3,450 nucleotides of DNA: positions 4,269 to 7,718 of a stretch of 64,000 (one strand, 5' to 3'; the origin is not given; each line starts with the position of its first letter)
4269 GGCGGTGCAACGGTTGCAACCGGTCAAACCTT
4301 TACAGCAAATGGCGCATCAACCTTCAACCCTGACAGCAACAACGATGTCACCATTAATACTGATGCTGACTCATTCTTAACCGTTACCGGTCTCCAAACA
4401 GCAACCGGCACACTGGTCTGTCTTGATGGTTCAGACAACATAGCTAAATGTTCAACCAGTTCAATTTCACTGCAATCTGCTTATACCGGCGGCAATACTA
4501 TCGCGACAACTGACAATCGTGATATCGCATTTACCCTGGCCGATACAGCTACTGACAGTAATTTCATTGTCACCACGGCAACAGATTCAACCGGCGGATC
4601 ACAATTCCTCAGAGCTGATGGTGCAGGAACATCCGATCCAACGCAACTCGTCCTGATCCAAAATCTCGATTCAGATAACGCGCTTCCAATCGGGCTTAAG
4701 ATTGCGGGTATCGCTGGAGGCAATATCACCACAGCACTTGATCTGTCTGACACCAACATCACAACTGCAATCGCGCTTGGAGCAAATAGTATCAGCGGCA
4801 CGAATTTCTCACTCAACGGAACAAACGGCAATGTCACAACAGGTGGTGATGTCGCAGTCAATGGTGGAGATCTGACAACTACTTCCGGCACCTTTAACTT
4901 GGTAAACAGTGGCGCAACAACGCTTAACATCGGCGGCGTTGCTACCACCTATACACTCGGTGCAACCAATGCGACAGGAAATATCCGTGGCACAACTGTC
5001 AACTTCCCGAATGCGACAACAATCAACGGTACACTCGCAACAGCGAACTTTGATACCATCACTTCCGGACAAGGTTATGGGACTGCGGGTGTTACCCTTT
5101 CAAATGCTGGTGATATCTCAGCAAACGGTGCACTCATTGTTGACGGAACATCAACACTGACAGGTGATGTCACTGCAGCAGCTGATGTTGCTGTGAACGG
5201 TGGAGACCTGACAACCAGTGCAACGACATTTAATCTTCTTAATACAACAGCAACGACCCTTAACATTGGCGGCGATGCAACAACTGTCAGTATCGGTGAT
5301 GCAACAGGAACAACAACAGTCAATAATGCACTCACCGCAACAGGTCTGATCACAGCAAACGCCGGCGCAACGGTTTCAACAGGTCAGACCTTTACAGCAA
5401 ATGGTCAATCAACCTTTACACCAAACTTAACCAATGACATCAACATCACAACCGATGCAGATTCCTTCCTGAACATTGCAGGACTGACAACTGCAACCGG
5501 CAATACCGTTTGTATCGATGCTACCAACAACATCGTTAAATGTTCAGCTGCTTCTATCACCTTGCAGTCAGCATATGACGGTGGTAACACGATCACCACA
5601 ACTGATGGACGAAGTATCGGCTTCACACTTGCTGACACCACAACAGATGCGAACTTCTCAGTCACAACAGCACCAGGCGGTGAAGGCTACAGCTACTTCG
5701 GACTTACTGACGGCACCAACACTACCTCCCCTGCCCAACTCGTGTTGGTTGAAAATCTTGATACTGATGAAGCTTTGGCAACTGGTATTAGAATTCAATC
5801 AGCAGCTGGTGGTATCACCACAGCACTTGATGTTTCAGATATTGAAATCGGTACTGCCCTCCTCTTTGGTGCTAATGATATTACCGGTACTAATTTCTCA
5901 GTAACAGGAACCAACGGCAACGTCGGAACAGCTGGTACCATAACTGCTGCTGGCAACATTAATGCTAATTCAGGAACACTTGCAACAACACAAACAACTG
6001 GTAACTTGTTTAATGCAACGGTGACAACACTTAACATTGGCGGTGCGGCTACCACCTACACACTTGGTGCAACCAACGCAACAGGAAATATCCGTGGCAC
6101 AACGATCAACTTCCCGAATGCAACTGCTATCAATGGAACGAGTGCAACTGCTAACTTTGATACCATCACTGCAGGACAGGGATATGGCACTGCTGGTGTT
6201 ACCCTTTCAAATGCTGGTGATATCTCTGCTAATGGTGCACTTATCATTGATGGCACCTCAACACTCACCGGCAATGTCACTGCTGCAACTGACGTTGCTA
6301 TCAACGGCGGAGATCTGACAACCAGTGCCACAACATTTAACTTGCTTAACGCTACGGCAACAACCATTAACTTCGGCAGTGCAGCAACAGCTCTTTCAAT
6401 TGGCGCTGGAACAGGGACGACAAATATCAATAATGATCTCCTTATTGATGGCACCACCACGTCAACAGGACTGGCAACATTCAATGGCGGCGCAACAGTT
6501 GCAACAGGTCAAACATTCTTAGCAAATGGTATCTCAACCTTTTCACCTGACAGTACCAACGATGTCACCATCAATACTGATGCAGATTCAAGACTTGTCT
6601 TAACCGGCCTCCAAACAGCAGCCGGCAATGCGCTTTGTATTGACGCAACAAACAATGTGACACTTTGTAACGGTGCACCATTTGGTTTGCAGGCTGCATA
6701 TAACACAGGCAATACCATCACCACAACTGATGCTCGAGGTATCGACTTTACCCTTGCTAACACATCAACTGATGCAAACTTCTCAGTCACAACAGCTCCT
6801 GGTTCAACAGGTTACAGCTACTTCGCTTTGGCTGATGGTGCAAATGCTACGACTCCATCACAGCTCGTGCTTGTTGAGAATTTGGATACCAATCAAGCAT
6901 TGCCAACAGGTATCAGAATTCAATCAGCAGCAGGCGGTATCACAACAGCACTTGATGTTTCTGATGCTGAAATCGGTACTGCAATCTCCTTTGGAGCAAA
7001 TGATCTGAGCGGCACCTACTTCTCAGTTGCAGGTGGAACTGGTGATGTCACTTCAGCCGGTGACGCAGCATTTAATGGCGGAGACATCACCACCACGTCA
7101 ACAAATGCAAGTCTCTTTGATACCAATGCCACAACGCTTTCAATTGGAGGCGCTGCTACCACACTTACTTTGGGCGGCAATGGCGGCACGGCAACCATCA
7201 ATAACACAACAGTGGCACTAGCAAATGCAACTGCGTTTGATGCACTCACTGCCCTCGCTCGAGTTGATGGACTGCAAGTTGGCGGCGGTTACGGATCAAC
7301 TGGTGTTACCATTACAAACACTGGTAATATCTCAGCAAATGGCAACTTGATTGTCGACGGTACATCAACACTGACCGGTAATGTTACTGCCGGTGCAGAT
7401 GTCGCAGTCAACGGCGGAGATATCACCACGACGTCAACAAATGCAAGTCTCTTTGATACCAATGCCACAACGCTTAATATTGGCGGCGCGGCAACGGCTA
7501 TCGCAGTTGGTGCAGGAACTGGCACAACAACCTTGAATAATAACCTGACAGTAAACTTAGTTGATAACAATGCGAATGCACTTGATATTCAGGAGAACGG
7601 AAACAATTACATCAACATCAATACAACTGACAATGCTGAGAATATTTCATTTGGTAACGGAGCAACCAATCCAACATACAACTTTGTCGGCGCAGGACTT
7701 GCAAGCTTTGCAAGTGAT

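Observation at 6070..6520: Near-identical DNA tracts between distant repeat units (6070-6520 vs 22570-23030, plus other pairs)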

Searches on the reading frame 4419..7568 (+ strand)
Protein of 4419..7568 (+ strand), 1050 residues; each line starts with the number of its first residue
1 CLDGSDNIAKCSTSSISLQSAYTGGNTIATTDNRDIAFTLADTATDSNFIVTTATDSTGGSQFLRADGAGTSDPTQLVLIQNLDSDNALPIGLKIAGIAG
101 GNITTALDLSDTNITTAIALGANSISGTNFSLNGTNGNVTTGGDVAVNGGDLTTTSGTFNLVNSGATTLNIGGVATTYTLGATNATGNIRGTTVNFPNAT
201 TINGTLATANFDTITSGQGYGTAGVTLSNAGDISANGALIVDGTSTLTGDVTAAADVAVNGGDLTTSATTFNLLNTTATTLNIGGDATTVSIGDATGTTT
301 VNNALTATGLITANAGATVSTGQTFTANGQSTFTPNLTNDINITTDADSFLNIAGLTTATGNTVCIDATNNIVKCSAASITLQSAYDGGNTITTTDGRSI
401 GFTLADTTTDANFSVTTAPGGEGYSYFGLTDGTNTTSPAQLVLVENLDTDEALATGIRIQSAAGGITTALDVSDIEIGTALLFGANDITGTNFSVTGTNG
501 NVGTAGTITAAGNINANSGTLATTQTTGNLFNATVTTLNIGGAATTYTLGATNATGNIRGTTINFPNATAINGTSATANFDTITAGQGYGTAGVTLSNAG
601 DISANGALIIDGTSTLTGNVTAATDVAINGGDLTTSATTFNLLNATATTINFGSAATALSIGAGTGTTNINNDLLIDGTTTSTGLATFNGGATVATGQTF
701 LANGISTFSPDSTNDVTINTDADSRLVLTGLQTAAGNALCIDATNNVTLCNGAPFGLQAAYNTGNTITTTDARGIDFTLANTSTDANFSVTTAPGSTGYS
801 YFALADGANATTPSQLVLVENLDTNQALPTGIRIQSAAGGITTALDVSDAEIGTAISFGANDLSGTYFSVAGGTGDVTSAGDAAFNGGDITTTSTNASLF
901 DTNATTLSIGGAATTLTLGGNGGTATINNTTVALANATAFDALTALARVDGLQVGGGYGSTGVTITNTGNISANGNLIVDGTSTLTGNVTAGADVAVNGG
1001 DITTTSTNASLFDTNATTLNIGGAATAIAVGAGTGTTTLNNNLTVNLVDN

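Call 43: find_homologous_proteins(query=window:4419-7568:+, max_evalue=1e-20)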
Query window:4419-7568:+ (1050 aa): 233 proteins with E <= 1e-20 among 8000 candidates; the best 120 are listed.
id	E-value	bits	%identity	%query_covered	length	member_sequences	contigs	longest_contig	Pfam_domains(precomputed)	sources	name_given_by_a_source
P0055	0.0e+0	1469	58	99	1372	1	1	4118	-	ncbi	ncbi:MAG: beta strand repeat-containing protein, partial [Acidobacteriota bacterium]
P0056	0.0e+0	1306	60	99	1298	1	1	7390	-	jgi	jgi:hypothetical protein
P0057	5.1e-192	659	50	80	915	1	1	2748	-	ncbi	ncbi:MAG: beta strand repeat-containing protein, partial [Acidobacteriota bacterium]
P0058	1.1e-191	658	53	70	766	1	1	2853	-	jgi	jgi:hypothetical protein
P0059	2.1e-191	657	53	61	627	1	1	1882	-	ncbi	ncbi:MAG: beta strand repeat-containing protein, partial [Acidobacteriota bacterium]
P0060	1.4e-172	594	52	60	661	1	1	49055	-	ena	-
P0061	4.3e-148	513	49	53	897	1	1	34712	PF13884.12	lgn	-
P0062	4.8e-143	497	42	17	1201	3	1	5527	-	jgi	jgi:hypothetical protein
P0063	9.1e-142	492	49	55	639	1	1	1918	-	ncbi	ncbi:MAG: beta strand repeat-containing protein, partial [Acidobacteriota bacterium]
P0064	9.0e-138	479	44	66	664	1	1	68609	-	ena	-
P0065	2.4e-136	474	46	66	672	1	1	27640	-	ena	-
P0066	7.5e-132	460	46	53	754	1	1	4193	-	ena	-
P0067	7.9e-131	456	33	42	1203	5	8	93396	-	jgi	jgi:trimeric autotransporter adhesin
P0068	1.0e-130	456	42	17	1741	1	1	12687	-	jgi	jgi:hypothetical protein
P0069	2.5e-123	431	48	51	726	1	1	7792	PF13884.12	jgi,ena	-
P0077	6.9e-87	311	55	22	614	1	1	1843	-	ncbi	ncbi:MAG: beta strand repeat-containing protein, partial [Acidobacteriota bacterium]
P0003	1.9e-44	170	53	20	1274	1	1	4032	PF21471.4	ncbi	ncbi:MAG: hypothetical protein ACRD4B_03055, partial [Acidobacteriota bacterium]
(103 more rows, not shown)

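Call 44: search_protein_families(library=ncbifam, proteins=[window:4419-7568:+], max_evalue=0.1)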
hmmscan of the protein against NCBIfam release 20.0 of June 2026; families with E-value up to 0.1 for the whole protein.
window:4419-7568:+ (1050 aa): 0 families

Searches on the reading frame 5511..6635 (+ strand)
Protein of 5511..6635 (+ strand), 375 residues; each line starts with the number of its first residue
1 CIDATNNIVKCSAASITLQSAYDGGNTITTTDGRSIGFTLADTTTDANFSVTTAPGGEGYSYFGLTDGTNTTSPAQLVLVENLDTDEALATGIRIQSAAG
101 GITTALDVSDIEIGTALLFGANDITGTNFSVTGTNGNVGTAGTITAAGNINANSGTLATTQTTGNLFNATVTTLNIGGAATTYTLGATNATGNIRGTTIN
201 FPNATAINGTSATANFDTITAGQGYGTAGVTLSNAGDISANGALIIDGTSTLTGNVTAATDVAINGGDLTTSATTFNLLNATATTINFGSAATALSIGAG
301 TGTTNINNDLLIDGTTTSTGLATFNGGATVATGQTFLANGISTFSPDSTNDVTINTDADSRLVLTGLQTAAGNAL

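Call 42: predict_structure(alignment_id=A3)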
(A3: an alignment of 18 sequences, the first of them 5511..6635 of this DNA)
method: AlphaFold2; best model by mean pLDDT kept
length: 375 residues; sequences in the alignment: 18
mean_pLDDT: 59.5   pTM: 0.37
mean pLDDT of the five models: 59.5, 56.0, 54.2, 48.6, 46.9
residues with pLDDT >= 90: 0; 70-90: 80; 50-70: 241; < 50: 54
segments of 3 or more residues with pLDDT < 50: 30-34, 121-123, 133-137, 139-141, 224-226, 318-321, 332-334, 346-349, 366-375
pLDDT, mean of each block of 10 residues (from residue 1): 61 57 51 53 53 51 56 54 57 57 56 56 52 49 54 63 67 69 70 75 78 78 54 66 72 76 75 71 61 53 54 52 51 51 50 54 51 42
secondary structure, 60 per line:
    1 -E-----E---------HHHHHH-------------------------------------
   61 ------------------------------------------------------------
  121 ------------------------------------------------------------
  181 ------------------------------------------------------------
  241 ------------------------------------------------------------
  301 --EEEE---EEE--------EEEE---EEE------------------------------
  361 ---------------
elements in order: H18-23 E303-306 E310-312 E321-324 E328-330

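Call 49: find_related_loci(query=A3, collection=metagenome_contigs, flank=10000)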
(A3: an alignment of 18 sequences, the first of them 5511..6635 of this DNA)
Query A3 (375 aa) in metagenome_contigs; peptide patterns used: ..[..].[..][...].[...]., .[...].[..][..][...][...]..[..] (x = any residue, [..] = any of these).
600 stretches matched a pattern (row limit reached: there are more); 359 encode a relative of the query (tblastn E <= 1e-3); the best 80 are kept; 76 distinct loci.
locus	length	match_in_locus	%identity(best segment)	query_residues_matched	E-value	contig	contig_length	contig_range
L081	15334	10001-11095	59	1-375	4e-111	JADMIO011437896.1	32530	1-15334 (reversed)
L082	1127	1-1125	59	1-367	2e-91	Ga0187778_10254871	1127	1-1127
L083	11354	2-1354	49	1-375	5e-79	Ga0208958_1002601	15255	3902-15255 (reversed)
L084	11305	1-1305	50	1-372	4e-75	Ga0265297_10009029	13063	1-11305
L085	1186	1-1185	52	1-373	1e-78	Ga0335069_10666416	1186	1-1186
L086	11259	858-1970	48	1-375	1e-68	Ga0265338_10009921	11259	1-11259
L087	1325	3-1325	60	1-375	7e-65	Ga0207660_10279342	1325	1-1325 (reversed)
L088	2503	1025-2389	44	1-375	1e-56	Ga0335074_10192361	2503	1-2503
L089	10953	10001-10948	58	1-370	2e-55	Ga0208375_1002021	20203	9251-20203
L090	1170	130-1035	47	1-373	9e-52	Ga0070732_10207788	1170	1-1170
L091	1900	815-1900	52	1-375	3e-41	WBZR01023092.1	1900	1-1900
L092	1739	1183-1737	50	106-308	5e-32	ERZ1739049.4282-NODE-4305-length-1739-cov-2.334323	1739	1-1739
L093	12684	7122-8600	42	143-363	2e-25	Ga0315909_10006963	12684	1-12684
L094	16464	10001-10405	49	69-320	5e-23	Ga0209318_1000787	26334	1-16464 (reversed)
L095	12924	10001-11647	42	142-336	2e-22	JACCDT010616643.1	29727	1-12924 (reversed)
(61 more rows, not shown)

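Call 76: predict_structure(alignment_id=A4)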
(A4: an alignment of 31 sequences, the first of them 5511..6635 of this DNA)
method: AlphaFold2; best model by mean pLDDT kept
length: 375 residues; sequences in the alignment: 31
mean_pLDDT: 76.3   pTM: 0.46
mean pLDDT of the five models: 76.3, 72.5, 72.5, 67.8, 61.0
residues with pLDDT >= 90: 1; 70-90: 288; 50-70: 82; < 50: 4
segments of 3 or more residues with pLDDT < 50: none
pLDDT, mean of each block of 10 residues (from residue 1): 74 64 64 78 82 77 78 82 87 87 86 84 81 55 64 73 78 79 79 83 85 85 60 75 82 85 84 80 70 64 73 71 78 78 71 81 74 58
secondary structure, 60 per line:
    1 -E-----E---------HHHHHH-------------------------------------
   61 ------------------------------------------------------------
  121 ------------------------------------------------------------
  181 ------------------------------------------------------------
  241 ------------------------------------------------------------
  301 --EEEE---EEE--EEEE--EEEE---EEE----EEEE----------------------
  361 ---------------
elements in order: H18-23 E303-306 E310-312 E315-318 E321-324 E328-330 E335-338

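Call 78: fold_search(model_id=the predicted structure, library=pdb)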
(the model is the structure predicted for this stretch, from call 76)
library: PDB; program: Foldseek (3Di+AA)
matches with E <= 10: 2; with E <= 0.001: 0
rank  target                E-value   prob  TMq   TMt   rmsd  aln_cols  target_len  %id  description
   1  7k47                  7.9e+00  0.01  0.05  0.04  14.5        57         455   16  Crystal Structure of Glucosamine-1-phosphate N-acetyltransferase from Stenotrophomonas maltophilia K279a (released 2020-09-23)
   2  3f1x                  8.4e+00  0.01  0.05  0.06   8.7        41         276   12  Three dimensional structure of the serine acetyltransferase from Bacteroides vulgatus, NORTHEAST STRUCTURAL GENOMICS CON (released 2008-11-25)

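Call 81: fold_search(model_id=the predicted structure, library=viral)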
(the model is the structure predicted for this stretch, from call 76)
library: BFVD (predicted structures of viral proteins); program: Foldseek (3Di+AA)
matches with E <= 10: 89; with E <= 0.001: 0
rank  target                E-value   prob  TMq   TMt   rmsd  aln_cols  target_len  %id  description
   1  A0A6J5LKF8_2          5.0e-03  0.89  0.22  0.12  13.7       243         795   26  Tip attachment protein J [uncultured Caudovirales phage]
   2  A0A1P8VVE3            2.6e-02  0.51  0.24  0.24  12.4       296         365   21  (no name in the UniProt tables at hand)
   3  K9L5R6                2.6e-02  0.20  0.18  0.10  18.0       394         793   17  Putative tail fiber protein [Pectobacterium phage phiTE]
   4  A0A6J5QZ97            4.8e-02  0.10  0.14  0.10  32.8       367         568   20  Uncharacterized protein [uncultured Caudovirales phage]
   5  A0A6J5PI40            5.5e-02  0.25  0.22  0.08  23.7       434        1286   22  Uncharacterized protein [uncultured Caudovirales phage]
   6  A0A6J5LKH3            7.2e-02  0.35  0.26  0.20  13.5       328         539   22  Uncharacterized protein [uncultured Caudovirales phage]
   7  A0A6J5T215            7.7e-02  0.08  0.13  0.11  26.7       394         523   21  Uncharacterized protein [uncultured Caudovirales phage]
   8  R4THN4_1              8.2e-02  0.07  0.10  0.06  18.9       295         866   16  (no name in the UniProt tables at hand)
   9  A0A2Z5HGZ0            1.0e-01  0.10  0.18  0.17  18.2       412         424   19  (no name in the UniProt tables at hand)
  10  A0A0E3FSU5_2          1.3e-01  0.21  0.24  0.12  13.3       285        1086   19  Baseplate wedge initiator [Synechococcus phage ACG-2014f]
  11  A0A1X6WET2            1.3e-01  0.04  0.12  0.05  34.6       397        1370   16  (no name in the UniProt tables at hand)
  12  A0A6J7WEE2            1.5e-01  0.66  0.12  0.07  11.2        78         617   24  Uncharacterized protein [uncultured Caudovirales phage]
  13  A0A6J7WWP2            1.9e-01  0.09  0.15  0.13  19.4       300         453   19  Major tropism determinant N-terminal domain-containing protein [uncultured Caudovirales phage]
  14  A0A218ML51            2.0e-01  0.08  0.17  0.10  16.9       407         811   17  Putative YadA domain-containing structural protein [uncultured virus]
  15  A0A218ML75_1          2.3e-01  0.04  0.12  0.06  30.8       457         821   18  Uncharacterized protein [uncultured virus]
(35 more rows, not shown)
